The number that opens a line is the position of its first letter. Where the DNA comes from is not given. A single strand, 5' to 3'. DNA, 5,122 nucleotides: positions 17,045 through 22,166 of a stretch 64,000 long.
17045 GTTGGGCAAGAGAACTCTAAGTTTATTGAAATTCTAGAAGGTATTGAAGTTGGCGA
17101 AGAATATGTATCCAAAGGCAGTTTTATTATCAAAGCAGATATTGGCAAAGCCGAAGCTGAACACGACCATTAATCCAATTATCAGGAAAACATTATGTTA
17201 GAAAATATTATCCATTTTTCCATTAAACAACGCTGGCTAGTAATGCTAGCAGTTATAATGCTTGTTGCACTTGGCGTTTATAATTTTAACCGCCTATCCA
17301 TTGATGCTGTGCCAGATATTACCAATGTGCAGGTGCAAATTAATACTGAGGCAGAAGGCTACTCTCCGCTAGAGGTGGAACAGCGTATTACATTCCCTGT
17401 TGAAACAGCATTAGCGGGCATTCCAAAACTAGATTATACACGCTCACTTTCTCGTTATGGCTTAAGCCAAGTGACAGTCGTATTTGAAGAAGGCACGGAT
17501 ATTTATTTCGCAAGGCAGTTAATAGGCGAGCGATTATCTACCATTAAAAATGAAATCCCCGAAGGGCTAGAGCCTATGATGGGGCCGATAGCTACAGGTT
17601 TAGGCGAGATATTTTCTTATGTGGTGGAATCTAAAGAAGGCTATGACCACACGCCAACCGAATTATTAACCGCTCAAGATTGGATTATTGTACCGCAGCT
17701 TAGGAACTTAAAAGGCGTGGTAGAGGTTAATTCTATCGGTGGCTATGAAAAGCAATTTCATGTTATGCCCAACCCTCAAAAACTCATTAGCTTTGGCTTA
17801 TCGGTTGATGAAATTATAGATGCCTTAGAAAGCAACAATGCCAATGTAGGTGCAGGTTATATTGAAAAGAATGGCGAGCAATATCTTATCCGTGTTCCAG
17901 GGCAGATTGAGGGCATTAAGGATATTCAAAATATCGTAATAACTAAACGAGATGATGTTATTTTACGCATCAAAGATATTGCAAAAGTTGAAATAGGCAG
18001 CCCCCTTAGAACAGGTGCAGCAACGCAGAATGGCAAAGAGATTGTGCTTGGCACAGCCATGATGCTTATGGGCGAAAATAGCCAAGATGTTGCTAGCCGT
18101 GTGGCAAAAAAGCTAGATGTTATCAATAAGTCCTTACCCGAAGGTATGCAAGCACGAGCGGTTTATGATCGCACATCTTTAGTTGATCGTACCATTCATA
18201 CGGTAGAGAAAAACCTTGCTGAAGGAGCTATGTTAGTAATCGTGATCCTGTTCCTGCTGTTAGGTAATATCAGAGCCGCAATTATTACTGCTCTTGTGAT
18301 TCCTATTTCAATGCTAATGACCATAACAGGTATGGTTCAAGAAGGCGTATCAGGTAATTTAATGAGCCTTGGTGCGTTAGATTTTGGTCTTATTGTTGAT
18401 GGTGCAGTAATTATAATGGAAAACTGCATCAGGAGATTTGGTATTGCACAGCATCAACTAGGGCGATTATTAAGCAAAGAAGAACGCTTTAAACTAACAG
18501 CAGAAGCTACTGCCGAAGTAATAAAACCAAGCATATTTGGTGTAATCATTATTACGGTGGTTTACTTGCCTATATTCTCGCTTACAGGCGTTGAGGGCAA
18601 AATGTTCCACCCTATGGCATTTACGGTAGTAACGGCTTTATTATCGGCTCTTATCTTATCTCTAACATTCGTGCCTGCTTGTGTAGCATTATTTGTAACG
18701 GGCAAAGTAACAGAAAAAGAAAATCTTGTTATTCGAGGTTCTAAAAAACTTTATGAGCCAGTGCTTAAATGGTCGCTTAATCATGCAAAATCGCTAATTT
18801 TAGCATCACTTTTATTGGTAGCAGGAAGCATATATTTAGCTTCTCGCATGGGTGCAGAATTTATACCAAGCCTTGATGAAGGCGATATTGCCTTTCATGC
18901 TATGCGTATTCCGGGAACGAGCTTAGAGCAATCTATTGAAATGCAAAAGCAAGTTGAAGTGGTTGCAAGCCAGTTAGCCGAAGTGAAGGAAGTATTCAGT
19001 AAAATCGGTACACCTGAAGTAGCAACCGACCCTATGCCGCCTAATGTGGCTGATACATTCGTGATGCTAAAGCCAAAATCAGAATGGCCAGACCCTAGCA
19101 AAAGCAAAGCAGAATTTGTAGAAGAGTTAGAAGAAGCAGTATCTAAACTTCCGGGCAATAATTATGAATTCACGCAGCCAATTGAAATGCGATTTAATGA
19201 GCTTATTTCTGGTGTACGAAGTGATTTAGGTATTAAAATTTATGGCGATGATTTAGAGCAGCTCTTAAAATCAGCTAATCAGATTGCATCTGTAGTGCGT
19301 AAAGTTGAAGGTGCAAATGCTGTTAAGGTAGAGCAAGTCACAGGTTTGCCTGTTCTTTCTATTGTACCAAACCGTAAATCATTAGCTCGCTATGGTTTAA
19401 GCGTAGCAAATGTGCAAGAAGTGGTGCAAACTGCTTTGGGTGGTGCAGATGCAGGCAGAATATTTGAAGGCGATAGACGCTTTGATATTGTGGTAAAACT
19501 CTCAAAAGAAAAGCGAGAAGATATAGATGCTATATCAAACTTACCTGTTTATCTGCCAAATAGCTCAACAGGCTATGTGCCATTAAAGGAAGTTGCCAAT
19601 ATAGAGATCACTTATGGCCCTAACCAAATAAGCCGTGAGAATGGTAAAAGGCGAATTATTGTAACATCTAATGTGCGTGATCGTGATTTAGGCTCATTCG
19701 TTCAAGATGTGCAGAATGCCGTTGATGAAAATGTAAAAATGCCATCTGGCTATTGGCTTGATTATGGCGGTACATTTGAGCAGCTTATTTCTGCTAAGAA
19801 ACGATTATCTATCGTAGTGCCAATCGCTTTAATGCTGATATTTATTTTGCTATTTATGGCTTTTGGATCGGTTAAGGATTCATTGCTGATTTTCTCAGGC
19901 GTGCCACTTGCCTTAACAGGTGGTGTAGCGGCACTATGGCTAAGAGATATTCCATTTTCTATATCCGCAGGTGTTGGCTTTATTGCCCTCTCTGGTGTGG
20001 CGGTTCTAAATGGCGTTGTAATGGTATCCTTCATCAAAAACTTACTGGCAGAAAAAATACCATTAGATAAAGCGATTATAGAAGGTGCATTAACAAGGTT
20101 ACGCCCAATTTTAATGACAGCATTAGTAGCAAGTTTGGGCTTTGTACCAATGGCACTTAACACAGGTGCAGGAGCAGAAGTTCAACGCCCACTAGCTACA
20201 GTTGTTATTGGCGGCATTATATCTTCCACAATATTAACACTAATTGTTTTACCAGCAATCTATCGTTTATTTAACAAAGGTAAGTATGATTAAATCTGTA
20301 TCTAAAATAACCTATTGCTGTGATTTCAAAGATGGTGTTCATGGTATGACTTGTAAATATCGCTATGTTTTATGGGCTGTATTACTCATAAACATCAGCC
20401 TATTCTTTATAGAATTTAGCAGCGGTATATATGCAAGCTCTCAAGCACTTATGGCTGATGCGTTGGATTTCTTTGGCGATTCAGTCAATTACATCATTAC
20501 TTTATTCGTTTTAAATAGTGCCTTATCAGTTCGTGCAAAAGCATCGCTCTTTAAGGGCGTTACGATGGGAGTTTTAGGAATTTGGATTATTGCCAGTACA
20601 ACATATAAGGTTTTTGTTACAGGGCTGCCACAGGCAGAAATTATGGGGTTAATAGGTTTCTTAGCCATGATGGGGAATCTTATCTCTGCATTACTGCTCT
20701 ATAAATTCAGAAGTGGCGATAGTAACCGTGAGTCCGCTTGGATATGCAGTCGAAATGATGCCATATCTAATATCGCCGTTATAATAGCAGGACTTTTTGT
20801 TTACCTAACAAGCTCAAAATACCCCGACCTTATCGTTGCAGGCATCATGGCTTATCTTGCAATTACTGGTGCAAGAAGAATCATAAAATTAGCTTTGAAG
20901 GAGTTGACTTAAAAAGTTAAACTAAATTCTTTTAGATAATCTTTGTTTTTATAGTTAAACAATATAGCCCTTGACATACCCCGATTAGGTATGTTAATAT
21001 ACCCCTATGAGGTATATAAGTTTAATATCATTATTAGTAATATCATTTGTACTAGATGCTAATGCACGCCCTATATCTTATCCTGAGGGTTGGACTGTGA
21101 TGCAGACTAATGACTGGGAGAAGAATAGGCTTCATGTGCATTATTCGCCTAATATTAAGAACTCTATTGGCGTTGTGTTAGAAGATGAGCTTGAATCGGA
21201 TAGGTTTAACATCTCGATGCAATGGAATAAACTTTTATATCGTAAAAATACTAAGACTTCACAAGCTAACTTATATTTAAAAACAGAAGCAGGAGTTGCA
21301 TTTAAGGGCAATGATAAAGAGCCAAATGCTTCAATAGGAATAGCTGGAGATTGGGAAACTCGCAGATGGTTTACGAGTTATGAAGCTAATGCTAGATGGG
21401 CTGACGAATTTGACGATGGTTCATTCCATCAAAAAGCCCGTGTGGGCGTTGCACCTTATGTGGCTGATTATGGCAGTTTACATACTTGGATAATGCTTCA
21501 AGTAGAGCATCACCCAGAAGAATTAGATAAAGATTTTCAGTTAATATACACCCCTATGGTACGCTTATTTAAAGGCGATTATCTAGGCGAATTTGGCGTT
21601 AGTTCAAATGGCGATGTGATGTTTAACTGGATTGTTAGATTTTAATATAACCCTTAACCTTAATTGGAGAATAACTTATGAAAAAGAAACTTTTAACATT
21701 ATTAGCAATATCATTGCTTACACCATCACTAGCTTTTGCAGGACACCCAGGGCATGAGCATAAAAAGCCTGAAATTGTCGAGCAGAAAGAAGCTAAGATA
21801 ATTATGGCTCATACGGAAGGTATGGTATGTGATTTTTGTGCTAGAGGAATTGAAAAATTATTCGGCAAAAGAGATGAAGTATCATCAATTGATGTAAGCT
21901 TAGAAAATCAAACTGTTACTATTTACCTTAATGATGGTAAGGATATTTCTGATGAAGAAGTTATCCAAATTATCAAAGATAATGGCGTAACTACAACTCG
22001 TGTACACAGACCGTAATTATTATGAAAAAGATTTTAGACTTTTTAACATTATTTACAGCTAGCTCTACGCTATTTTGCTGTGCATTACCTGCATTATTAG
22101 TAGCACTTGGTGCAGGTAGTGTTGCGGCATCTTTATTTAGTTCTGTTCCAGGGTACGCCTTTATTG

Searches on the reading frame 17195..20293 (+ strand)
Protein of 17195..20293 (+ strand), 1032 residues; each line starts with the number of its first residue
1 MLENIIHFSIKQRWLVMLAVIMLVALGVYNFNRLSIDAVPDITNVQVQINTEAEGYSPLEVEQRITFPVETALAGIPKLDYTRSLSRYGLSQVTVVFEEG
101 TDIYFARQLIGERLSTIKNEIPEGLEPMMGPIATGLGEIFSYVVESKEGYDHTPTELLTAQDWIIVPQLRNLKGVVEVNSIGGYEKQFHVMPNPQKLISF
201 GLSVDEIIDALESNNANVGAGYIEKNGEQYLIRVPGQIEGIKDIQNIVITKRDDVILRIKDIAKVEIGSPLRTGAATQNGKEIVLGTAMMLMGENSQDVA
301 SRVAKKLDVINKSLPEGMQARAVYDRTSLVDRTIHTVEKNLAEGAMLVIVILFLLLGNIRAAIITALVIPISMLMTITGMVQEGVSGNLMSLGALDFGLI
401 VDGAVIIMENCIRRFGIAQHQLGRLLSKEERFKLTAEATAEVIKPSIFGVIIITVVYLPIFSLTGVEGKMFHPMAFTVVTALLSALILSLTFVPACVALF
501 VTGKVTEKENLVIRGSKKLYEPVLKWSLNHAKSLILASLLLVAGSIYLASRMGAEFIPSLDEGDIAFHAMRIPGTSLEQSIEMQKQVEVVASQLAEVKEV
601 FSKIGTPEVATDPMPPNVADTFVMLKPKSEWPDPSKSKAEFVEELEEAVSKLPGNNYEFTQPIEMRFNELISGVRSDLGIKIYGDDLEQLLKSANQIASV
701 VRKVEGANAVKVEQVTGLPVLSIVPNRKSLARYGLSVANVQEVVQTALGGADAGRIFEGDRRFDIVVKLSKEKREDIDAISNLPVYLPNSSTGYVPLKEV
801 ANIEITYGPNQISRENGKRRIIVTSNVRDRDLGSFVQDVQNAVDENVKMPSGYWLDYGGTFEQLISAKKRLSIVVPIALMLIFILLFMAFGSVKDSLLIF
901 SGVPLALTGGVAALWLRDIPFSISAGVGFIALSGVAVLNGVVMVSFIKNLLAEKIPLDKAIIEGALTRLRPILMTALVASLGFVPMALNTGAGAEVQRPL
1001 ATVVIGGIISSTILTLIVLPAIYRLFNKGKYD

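Call 20: search_protein_families(library=ncbifam, proteins=[window:17195-20293:+])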
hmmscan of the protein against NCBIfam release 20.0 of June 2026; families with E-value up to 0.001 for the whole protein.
window:17195-20293:+ (1032 aa): 13 families
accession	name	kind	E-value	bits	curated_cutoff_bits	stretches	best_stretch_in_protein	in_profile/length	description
TIGR00914.1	2A0601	subfamily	0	1557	701.45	1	1-1028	1-1037/1051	CusA/CzcA family heavy metal efflux RND transporter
NF033617.1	RND_permease_2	subfamily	6.3e-157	524.3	1250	1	12-1027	7-1008/1009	multidrug efflux RND transporter permease subunit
NF000282.2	RND_permease_1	subfamily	1.9e-132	443.2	1250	1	17-1026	13-1027/1029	multidrug efflux RND transporter permease subunit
TIGR00915.1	2A0602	subfamily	5.8e-114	382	940.35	1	13-1025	9-1027/1050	efflux RND transporter permease subunit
NF007905.0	PRK10614.1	equivalog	3.6e-91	306.4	1774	1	17-1028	15-1010/1025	multidrug efflux RND transporter permease subunit MdtC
NF007133.0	PRK09579.1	equivalog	1.8e-90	303.9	1763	1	10-1028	8-1004/1017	multidrug efflux RND transporter permease subunit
NF007131.0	PRK09577.1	equivalog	2.3e-87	293.8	1768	1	18-1023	14-1019/1045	multidrug efflux RND transporter permease subunit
NF007798.0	PRK10503.1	equivalog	3.8e-83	279.7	1584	1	18-1028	26-1024/1040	MdtB/MuxB family multidrug efflux RND transporter permease subunit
NF007842.1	PRK10555.1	equivalog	3.4e-81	273.5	1854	1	15-1025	11-1025/1036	multidrug efflux RND transporter permease AcrD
NF000037.1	RND_perm_OqxB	exception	1.2e-68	231.9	2200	2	15-520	13-517/1050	multidrug efflux RND transporter permease subunit OqxB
NF011706.2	PRK15127.1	equivalog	1.6e-60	205.1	2150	1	17-1023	14-1026/1049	multidrug efflux RND transporter permease subunit AcrB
TIGR00921.1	2A067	subfamily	2.9e-07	28.9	351.9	1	834-1029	154-349/733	hydrophobe/amphiphile efflux-3 (HAE3) family transporter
TIGR03480.1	HpnN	hypoth_equivalog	0.00032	18.8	751.85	1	877-1023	720-856/862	hopanoid biosynthesis associated RND transporter like protein HpnN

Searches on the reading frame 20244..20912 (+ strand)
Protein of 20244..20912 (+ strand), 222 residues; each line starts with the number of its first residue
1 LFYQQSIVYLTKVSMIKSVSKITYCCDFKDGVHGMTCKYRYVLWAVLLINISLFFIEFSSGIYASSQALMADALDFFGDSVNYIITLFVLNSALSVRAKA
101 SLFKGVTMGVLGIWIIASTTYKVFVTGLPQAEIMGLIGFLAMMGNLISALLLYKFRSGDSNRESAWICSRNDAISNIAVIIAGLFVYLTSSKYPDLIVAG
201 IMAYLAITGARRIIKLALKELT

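Call 23: search_protein_families(library=pfam, proteins=[window:20244-20912:+], max_evalue=0.01)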
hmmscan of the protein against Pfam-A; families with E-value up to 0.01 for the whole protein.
window:20244-20912:+ (222 aa): 1 family
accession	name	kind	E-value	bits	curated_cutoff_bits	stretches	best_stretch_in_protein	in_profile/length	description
PF01545.26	Cation_efflux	-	4.1e-15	56.5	26.6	1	43-221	1-197/198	Cation efflux family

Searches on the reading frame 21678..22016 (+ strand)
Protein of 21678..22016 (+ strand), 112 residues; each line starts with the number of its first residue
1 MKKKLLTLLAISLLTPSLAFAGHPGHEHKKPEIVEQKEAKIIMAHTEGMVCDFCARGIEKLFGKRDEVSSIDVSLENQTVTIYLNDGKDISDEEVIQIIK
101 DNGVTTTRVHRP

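Call 24: search_protein_families(library=pfam, proteins=[window:21678-22016:+], max_evalue=0.01)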
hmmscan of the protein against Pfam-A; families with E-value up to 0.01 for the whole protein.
window:21678-22016:+ (112 aa): 1 family
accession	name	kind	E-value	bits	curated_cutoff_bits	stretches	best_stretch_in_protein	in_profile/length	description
PF00403.32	HMA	-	9.6e-08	32.8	24.8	1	47-100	5-57/62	Heavy-metal-associated domain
